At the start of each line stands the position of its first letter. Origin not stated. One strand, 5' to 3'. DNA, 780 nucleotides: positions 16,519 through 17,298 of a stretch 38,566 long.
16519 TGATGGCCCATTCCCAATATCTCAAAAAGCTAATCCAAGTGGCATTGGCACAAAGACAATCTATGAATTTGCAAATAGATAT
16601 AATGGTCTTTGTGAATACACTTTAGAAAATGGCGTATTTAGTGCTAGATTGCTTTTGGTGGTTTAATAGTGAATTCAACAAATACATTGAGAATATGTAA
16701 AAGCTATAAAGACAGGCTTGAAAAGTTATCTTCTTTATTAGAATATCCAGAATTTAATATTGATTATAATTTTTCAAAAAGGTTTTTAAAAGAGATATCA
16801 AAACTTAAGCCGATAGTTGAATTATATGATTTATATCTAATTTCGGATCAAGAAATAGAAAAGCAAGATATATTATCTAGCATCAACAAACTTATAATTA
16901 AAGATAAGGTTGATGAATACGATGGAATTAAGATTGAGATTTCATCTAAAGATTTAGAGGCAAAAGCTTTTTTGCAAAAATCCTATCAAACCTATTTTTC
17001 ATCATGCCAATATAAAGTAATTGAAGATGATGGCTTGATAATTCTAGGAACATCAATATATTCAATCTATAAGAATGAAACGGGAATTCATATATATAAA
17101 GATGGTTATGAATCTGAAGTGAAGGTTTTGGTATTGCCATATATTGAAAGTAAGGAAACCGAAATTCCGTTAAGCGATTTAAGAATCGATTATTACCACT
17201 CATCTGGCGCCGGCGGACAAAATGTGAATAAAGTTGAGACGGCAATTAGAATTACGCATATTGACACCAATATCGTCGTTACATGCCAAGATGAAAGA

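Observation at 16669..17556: RF1 paralog that keeps the GGQ peptidyl-tRNA hydrolysis domain but has lost the PxT tripeptide-anticodon loop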

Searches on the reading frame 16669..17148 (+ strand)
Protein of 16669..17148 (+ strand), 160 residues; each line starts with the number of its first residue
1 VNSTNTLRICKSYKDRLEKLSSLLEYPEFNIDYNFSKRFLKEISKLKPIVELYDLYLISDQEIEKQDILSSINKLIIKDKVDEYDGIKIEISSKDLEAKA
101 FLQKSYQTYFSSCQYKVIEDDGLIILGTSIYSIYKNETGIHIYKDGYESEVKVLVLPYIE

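Call 18: find_related_loci(query=A2, collection=genome_contigs, flank=10000)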
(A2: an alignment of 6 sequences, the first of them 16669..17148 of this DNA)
Query A2 (160 aa) in genome_contigs; peptide patterns used: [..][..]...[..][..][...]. (x = any residue, [..] = any of these).
12 stretches matched a pattern; 1 encode a relative of the query (tblastn E <= 1e-3); 1 distinct loci.
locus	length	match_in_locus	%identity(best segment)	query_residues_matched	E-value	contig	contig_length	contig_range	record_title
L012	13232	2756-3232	56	1-158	7e-55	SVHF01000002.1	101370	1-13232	MAG: Clostridiales bacterium isolate SIG377 NODE_38_length_101370_cov_146.986524, whole genome shotgun sequence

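Call 19: find_related_loci(query=A2, collection=viral_contigs, flank=10000)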
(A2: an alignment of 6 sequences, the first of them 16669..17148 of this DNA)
Query A2 (160 aa) in viral_contigs; peptide patterns used: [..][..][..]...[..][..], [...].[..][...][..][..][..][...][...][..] (x = any residue, [..] = any of these).
43 stretches matched a pattern, but none encodes a relative of the query by tblastn (E <= 1e-3).
